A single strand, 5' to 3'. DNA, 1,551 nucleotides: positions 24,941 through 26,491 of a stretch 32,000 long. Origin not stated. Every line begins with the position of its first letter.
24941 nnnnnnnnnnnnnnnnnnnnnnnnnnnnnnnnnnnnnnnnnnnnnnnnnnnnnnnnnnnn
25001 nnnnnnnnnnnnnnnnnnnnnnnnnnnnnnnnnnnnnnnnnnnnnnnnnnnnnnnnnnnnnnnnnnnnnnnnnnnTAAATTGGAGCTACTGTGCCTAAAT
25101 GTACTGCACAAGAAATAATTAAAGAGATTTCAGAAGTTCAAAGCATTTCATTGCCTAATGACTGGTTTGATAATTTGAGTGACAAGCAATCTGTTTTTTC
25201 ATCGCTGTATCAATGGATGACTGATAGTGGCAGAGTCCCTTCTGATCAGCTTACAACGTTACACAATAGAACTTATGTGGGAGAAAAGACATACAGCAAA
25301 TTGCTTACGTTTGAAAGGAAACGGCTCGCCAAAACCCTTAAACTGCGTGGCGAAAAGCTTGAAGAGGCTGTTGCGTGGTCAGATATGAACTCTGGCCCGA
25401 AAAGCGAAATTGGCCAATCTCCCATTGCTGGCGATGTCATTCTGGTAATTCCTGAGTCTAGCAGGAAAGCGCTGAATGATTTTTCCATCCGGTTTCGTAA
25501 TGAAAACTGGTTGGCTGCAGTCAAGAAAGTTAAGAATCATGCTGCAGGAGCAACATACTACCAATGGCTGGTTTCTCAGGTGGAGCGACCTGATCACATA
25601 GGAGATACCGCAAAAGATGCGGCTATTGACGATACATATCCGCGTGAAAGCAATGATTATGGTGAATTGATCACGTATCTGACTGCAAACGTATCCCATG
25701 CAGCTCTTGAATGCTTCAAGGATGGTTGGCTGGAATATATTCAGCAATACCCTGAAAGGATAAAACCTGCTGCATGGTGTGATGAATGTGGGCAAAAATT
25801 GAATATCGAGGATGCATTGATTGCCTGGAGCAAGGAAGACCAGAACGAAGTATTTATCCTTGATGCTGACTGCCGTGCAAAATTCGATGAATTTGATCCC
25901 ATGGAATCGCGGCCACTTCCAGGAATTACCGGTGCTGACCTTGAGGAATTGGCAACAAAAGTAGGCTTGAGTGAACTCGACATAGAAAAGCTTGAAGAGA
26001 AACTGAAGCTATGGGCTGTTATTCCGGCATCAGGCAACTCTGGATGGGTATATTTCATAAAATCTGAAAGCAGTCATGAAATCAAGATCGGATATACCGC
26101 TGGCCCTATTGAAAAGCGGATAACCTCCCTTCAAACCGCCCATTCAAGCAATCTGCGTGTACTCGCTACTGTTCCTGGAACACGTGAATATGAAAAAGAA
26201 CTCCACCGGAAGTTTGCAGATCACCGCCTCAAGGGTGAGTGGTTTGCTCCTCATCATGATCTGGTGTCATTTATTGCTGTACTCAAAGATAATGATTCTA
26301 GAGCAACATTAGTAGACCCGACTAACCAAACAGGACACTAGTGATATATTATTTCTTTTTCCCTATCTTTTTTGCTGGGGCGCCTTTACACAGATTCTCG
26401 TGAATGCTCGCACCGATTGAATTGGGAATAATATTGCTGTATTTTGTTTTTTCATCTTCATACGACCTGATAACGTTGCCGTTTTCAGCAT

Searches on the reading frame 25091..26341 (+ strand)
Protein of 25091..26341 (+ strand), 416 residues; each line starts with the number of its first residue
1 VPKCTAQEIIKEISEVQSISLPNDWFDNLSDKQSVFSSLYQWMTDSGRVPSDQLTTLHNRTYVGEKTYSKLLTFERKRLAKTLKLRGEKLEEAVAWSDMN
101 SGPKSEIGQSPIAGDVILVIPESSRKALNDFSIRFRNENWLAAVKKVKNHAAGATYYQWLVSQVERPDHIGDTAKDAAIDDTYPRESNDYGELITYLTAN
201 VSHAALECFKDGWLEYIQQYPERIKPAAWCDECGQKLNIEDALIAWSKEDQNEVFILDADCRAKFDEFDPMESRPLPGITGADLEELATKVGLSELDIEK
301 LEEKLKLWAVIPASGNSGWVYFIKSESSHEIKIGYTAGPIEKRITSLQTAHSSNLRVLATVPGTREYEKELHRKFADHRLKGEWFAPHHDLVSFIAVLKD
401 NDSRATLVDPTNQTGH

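Call 3: search_protein_families(library=pfam, proteins=[window:25091-26341:+], max_evalue=0.01)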
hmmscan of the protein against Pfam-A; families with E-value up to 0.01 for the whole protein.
window:25091-26341:+ (416 aa): 3 families
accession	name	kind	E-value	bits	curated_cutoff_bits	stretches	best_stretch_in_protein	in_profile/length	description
PF06855.17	YozE_SAM_like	-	1.7e-17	63.8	25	1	155-218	1-66/66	YozE SAM-like fold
PF13455.12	MUG113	-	4.1e-13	50.2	22.3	1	332-387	2-61/73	Meiotically up-regulated gene 113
PF10544.15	T5orf172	-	8e-09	36.4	20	1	318-387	1-88/101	T5orf172 domain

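Call 4: search_protein_families(library=padloc, proteins=[window:25091-26341:+], max_evalue=0.01)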
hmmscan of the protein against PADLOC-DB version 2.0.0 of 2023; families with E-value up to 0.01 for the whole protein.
window:25091-26341:+ (416 aa): 1 family
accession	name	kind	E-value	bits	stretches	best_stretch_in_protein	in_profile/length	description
PDLC05041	PDC-S57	-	4.5e-06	24.4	1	317-390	5-84/212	-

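Call 11: search_protein_families(library=ncbifam, proteins=[window:25091-26341:+], max_evalue=0.01)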
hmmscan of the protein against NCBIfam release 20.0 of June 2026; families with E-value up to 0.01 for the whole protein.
window:25091-26341:+ (416 aa): 1 family
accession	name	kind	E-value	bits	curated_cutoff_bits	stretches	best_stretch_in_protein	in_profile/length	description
NF010193.0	PRK13672.1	equivalog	2.8e-07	30.7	67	1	154-219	4-72/74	hypothetical protein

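Call 12: search_protein_families(library=phrogs, proteins=[window:25091-26341:+], max_evalue=0.01)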
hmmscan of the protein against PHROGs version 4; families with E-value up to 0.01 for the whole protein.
window:25091-26341:+ (416 aa): 7 families
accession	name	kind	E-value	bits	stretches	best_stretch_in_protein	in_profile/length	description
phrog_8130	-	unknown function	2.3e-20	74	1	317-403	179-267/434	-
phrog_4284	-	unknown function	6.2e-16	59.6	1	316-389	83-155/171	-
phrog_8604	-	unknown function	2e-09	38.4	1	320-399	127-198/200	-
phrog_8600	-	unknown function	3.4e-07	31.4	1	155-217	2-65/68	-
phrog_5032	-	unknown function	2.4e-06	28.3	1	314-403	74-169/178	-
phrog_33921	-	unknown function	0.00038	21.4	1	329-390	79-138/160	-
phrog_681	-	DNA, RNA and nucleotide metabolism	0.0037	16.9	1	316-384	438-513/576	endonuclease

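Call 13: find_homologous_proteins(query=window:25091-26341:+)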
Query window:25091-26341:+ (416 aa): 110 proteins with E <= 0.001 among 8000 candidates.
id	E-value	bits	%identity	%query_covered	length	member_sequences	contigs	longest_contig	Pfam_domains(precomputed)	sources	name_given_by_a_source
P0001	1.3e-282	955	100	100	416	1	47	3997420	PF10544.16,PF06855.18,PF13455.13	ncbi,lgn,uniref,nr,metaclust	ncbi:Putative helicase A859L [Geobacter metallireducens RCH3]|uniref:Bacteriophage T5 Orf172 DNA-bin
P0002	1.8e-158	546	58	100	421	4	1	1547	PF06855.18,PF13455.13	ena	-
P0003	1.8e-156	539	58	96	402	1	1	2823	PF06855.18,PF13455.13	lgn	-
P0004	1.0e-153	530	58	96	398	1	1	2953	PF10544.16,PF06855.18,PF13455.13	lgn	-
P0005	6.0e-153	528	58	96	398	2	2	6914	PF06855.18,PF13455.13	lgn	-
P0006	8.5e-153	527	57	98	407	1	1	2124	PF06855.18,PF13455.13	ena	-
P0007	1.7e-152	526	57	97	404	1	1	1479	PF06855.18,PF13455.13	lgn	-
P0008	4.0e-152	525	58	96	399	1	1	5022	PF06855.18,PF13455.13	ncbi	ncbi:MAG: YozE family protein [Desulfurivibrionaceae bacterium]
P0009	7.7e-152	524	58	96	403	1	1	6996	PF06855.18,PF13455.13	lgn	-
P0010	1.3e-151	523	58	96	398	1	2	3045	PF06855.18,PF13455.13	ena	-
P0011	2.5e-151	522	57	96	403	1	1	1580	PF10544.16,PF06855.18,PF13455.13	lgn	-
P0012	6.7e-151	521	58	96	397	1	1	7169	PF06855.18,PF13455.13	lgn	-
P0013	8.7e-151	521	57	98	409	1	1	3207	PF06855.18,PF13455.13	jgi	-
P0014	3.3e-150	519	57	96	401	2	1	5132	PF10544.16,PF06855.18,PF13455.13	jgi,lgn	-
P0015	5.7e-150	518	58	96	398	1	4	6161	PF06855.18,PF13455.13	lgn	-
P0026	1.1e-144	500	55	96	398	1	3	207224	PF10544.16,PF06855.18,PF13455.13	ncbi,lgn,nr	ncbi:MAG: GIY-YIG nuclease family protein [Geobacter sp.]|nr:GIY-YIG nuclease family protein [Geobac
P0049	1.2e-131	458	52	96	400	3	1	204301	PF10544.16,PF06855.18,PF13455.13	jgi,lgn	-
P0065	1.3e-117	411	48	96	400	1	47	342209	PF10544.16,PF06855.18,PF13455.13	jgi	jgi:uncharacterized protein YozE (UPF0346 family)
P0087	8.7e-107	376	53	75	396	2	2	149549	PF06855.18,PF01844.30,PF14279.13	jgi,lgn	jgi:uncharacterized protein YozE (UPF0346 family)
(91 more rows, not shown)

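Call 17: find_related_loci(query=A1, collection=genome_contigs, flank=10000)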
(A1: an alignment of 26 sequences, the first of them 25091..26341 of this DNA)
Query A1 (416 aa) in genome_contigs; peptide patterns used: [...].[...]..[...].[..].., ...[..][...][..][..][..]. (x = any residue, [..] = any of these).
41 stretches matched a pattern; 15 encode a relative of the query (tblastn E <= 1e-3); 15 distinct loci.
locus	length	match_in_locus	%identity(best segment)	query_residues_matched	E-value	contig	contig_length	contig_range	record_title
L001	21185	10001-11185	57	1-398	9e-150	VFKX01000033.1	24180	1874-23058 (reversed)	MAG: Candidatus Falkowbacteria bacterium isolate Bin_61_32 c_000000383100, whole genome shotgun sequence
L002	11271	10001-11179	55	1-394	1e-148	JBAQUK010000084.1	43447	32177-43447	MAG: Desulfosalsimonadaceae bacterium isolate MFD12006_ilm_asm_bin16 k127_34867, whole genome shotgun sequence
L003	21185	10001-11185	55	1-398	5e-145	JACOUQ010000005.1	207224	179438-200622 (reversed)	MAG: Geobacter sp. isolate NC_groundwater_76_Ag_B-0.1um_57_74 GD18-4_B1_scaffold_176677, whole genome shotgun sequence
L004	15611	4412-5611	52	1-401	4e-141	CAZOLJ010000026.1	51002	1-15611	MAG TPA_asm: uncultured Desulfobacteraceae bacterium isolate binchicken_co340_80 genome assembly, contig: NODE_322_lengt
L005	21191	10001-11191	51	1-398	2e-138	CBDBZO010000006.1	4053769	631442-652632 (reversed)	MAG: Caldilineaceae bacterium isolate 5640ba19-b02a-4a16-be98-94fd6e02b9f5 genome assembly, contig: contig_6, whole geno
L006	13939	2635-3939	49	1-398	7e-132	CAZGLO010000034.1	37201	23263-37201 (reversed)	MAG TPA_asm: uncultured Chloroflexaceae bacterium isolate binchicken_co405_346 genome assembly, contig: NODE_1517_length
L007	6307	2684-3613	51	3-312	3e-111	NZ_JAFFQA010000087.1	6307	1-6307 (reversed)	Desulfobulbus rhabdoformis strain DSM 8777 NODE_87_length_6307_cov_34.033, whole genome shotgun sequence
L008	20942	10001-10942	53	1-314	8e-110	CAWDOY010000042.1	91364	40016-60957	MAG: uncultured delta proteobacterium isolate MFD04716.bin.2.301 genome assembly, contig: contig_58802, whole genome sho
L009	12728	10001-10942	52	1-314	9e-106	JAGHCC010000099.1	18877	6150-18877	MAG: Desulfobulbaceae bacterium isolate AUK272 PB_MBMC_226_c_000000000433, whole genome shotgun sequence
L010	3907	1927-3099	42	1-396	3e-102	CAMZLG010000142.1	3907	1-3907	uncultured Zetaproteobacteria bacterium isolate RB_MAG_00008 genome assembly, contig: RB_MAG_00008_000000000044, whole g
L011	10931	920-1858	45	1-313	1e-91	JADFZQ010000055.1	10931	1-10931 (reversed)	MAG: Desulfamplus sp. isolate nJC1bin9 nJC1_bin9_NODE_55_length_10931_cov_50.448908, whole genome shotgun sequence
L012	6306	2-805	46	146-403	1e-72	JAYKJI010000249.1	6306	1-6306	MAG: Snowella sp. isolate 881055 NODE_25812983, whole genome shotgun sequence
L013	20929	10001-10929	51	3-312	5e-94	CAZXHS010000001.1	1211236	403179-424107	MAG TPA_asm: uncultured Desulfobulbus sp. isolate SRP220891_co1_493 genome assembly, contig: NODE_1_length_1211236_cov_1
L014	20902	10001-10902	46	11-311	1e-52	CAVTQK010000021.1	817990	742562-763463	MAG: uncultured delta proteobacterium isolate MFD00709.bin.1.229 genome assembly, contig: contig_31666, whole genome sho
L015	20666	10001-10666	29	1-223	2e-33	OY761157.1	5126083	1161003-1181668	MAG: Geopsychrobacteraceae bacterium isolate 7e0229ee-3fa4-4a3a-a36e-7d24d540a0b4 genome assembly, chromosome: 1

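Call 25: find_related_loci(query=A1, collection=metagenome_contigs, flank=10000)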
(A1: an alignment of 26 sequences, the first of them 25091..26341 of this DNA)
Query A1 (416 aa) in metagenome_contigs; peptide patterns used: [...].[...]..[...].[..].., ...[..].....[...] (x = any residue, [..] = any of these).
175 stretches matched a pattern; 36 encode a relative of the query (tblastn E <= 1e-3); 36 distinct loci.
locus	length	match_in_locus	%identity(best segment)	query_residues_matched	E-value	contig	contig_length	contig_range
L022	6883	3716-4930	59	1-406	3e-160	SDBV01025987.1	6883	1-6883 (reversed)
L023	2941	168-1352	56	1-398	1e-158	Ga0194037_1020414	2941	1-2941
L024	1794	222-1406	55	1-398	8e-162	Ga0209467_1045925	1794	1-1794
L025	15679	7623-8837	56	1-406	1e-146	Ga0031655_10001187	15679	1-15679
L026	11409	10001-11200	53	1-401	8e-146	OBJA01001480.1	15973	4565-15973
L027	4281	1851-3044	56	1-400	4e-147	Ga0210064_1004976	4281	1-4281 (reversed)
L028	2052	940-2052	55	1-371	1e-146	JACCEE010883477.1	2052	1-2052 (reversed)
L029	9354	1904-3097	52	1-399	3e-136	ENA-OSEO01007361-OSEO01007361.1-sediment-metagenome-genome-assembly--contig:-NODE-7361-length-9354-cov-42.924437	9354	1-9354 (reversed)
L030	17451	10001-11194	52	1-399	3e-136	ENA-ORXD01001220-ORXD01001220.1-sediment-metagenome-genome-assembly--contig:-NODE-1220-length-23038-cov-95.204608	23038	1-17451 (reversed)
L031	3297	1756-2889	52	21-399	2e-137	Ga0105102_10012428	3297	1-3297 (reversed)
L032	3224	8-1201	49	1-399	3e-134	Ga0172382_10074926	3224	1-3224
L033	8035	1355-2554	48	1-401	3e-128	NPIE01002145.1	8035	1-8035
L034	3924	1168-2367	50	1-401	4e-129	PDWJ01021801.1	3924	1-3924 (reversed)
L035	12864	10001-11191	50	1-399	8e-124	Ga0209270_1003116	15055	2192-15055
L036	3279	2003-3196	48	1-399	5e-128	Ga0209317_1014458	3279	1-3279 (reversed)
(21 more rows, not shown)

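Call 28: find_encoding_contigs(protein=P0026, flank=7000, max_places=2)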
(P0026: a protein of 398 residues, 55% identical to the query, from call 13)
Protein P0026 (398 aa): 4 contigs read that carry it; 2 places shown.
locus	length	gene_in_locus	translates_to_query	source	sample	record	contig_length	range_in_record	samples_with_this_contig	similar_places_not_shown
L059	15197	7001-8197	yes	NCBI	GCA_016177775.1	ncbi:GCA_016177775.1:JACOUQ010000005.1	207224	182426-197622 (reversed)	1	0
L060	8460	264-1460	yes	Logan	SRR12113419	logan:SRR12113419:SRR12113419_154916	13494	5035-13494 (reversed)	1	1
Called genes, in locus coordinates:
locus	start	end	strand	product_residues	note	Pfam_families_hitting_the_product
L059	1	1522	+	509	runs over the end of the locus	PF14697:Fer4_21 (weak), PF12838:Fer4_7 (weak), PF13187:Fer4_9 (weak), PF00037:Fer4 (weak), PF01645:Glu_synthase, PF04898:Glu_syn_central (weak), PF00478:IMPDH (weak), PF04898:Glu_syn_central, +3 more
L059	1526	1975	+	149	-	PF12797:Fer4_2 (faint), PF12837:Fer4_6 (faint), PF13237:Fer4_10 (faint), PF14697:Fer4_21 (faint), PF13187:Fer4_9 (faint), PF13247:Fer4_11, PF12838:Fer4_7 (weak), PF00037:Fer4 (weak), +1 more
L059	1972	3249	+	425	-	PF07992:Pyr_redox_2, PF01266:DAO (faint), PF03486:HI0933_like (faint), PF00070:Pyr_redox, PF13738:Pyr_redox_3 (weak), PF18267:Rubredoxin_C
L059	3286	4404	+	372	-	PF00310:GATase_2, PF13537:GATase_7 (faint), PF13522:GATase_6 (weak)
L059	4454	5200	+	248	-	PF01493:GXGXG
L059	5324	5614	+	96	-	PF18765:Polbeta, PF01909:NTP_transf_2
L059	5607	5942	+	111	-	PF01934:HepT-like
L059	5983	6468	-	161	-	PF06983:3-dmu-9_3-mt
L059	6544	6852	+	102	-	-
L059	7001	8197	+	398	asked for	PF06855:YozE_SAM_like, PF10544:T5orf172, PF13455:MUG113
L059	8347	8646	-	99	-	PF05016:ParE_toxin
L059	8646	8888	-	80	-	PF03693:ParD_antitoxin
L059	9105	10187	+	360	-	PF03193:RsgA_GTPase, PF01926:MMR_HSR1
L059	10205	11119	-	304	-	PF00574:CLP_protease (weak), PF25145:NfeD1b_N, PF01343:Peptidase_S49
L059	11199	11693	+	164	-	PF00149:Metallophos, PF12850:Metallophos_2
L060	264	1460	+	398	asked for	PF06855:YozE_SAM_like, PF10544:T5orf172, PF13455:MUG113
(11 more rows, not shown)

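Call 29: find_encoding_contigs(protein=P0049, flank=7000, max_places=2)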
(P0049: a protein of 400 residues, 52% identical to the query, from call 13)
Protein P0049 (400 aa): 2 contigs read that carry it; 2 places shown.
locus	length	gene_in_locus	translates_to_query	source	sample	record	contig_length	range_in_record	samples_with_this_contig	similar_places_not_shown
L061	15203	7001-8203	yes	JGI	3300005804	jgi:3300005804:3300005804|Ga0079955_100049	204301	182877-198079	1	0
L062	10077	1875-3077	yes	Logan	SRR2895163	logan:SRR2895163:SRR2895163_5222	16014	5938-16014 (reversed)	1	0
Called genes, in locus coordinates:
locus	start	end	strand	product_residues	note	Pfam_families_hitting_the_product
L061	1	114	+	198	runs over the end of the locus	PF18475:PIN7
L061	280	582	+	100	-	-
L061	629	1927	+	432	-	PF21751:DACNV, PF02457:DAC (weak)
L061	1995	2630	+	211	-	-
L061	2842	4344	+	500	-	PF00656:Peptidase_C14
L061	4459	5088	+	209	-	-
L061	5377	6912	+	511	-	-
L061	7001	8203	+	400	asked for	PF06855:YozE_SAM_like, PF10544:T5orf172, PF13455:MUG113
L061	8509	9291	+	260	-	PF01936:NYN, PF12872:OST-HTH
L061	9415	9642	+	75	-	-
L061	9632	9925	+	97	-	-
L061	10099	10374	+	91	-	PF21699:TM1266-like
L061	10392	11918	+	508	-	PF04055:Radical_SAM, PF06968:BATS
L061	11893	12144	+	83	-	-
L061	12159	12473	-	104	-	PF00893:Multi_Drug_Res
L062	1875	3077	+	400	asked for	PF06855:YozE_SAM_like, PF10544:T5orf172, PF13455:MUG113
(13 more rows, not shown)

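Call 30: find_encoding_contigs(protein=P0087, flank=7000, max_places=2)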
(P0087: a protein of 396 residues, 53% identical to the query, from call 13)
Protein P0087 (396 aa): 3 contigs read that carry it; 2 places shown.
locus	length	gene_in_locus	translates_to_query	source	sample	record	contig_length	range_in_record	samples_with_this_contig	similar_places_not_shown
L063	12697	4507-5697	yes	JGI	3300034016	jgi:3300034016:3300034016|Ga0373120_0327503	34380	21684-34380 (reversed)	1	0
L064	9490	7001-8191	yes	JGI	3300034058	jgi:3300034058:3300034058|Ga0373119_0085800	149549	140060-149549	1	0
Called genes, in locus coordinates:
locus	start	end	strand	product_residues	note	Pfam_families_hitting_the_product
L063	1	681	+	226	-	?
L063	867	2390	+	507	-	PF00501:AMP-binding, PF13193:AMP-binding_C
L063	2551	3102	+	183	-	-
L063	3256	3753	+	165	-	-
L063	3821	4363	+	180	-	-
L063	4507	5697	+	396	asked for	PF06855:YozE_SAM_like, PF01844:HNH, PF14279:HNH_5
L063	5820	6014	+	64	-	PF09957:VapB_antitoxin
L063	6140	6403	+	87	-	PF12840:HTH_20 (weak), PF13412:HTH_24, PF04703:FaeA (weak)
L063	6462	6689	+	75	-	-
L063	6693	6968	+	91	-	PF05016:ParE_toxin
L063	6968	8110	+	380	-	PF02771:Acyl-CoA_dh_N, PF02770:Acyl-CoA_dh_M, PF00441:Acyl-CoA_dh_1, PF08028:Acyl-CoA_dh_2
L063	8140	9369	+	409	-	PF02310:B12-binding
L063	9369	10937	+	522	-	PF00221:Lyase_aromatic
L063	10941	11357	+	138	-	PF13279:4HBT_2, PF03061:4HBT (weak)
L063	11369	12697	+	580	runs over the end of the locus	PF02734:Dak2, PF21645:FakA-like_M, PF02645:DegV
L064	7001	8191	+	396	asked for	PF06855:YozE_SAM_like, PF01844:HNH, PF14279:HNH_5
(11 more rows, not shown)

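Call 31: find_encoding_contigs(protein=P0065, flank=7000, max_places=2)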
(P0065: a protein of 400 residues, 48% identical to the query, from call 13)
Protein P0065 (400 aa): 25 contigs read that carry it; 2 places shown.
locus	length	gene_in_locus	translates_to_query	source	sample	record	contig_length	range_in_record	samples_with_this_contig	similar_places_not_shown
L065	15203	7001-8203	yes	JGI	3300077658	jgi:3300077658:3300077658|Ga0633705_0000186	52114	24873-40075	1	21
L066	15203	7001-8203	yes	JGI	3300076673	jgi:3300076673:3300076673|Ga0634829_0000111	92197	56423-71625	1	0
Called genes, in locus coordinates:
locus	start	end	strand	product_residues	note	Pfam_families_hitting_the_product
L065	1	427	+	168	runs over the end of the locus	PF13443:HTH_26 (weak)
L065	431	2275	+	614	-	-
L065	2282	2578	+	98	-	PF01541:GIY-YIG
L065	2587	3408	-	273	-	-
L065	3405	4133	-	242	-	PF20613:HipA_2 (weak)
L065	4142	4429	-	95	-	PF01381:HTH_3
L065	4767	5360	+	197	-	PF13396:PLDc_N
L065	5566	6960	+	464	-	-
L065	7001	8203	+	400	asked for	PF06855:YozE_SAM_like, PF10544:T5orf172 (weak), PF13455:MUG113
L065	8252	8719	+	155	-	-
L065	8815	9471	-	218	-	PF01936:NYN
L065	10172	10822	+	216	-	PF00239:Resolvase, PF02796:HTH_7 (faint)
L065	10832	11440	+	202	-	PF22162:PFIN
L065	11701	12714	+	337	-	PF25164:CoiA_N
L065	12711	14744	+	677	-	PF00580:UvrD-helicase, PF13245:AAA_19, PF13604:AAA_30 (faint), PF01443:Viral_helicase1 (faint), PF13361:UvrD_C, PF13538:UvrD_C_2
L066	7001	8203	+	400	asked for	PF06855:YozE_SAM_like, PF10544:T5orf172 (weak), PF13455:MUG113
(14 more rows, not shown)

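Call 42: search_solved_structures(query=A1, max_evalue=1, show_alignments=2)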
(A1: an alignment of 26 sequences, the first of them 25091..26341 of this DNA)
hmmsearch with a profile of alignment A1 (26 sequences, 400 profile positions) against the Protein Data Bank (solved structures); distinct sequences matched with E-value up to 1: 4.
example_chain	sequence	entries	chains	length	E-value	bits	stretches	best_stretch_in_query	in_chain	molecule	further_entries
2fj6_A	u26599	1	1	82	4.5e-09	38.7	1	155-224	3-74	Hypothetical UPF0346 protein yozE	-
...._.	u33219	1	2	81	0.00025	23.1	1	155-218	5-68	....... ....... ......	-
2kvs_A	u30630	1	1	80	0.0059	18.6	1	155-218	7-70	Uncharacterized protein MW0776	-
3ty1_A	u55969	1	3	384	0.55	12.1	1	268-385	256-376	Hypothetical aldose 1-epimerase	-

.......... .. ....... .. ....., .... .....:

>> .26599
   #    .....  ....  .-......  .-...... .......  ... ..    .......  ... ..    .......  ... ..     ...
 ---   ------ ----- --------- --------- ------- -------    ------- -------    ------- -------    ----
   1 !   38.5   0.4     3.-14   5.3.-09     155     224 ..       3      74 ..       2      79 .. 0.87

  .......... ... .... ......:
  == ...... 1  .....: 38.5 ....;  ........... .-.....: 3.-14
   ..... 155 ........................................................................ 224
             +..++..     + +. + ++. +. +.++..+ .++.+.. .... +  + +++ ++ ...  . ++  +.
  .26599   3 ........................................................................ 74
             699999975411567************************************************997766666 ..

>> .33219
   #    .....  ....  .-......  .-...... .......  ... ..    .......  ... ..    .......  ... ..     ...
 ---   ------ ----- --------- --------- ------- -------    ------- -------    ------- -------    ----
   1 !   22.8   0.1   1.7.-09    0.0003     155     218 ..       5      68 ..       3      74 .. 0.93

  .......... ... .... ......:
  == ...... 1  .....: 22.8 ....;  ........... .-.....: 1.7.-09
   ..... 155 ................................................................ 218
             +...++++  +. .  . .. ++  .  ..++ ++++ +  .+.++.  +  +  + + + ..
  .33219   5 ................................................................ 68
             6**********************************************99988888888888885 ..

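Call 49: find_related_loci(query=A1, collection=viral_contigs, flank=8000)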
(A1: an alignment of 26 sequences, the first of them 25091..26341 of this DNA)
Query A1 (416 aa) in viral_contigs; peptide patterns used: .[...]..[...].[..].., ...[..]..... (x = any residue, [..] = any of these).
30 stretches matched a pattern, but none encodes a relative of the query by tblastn (E <= 1e-3).
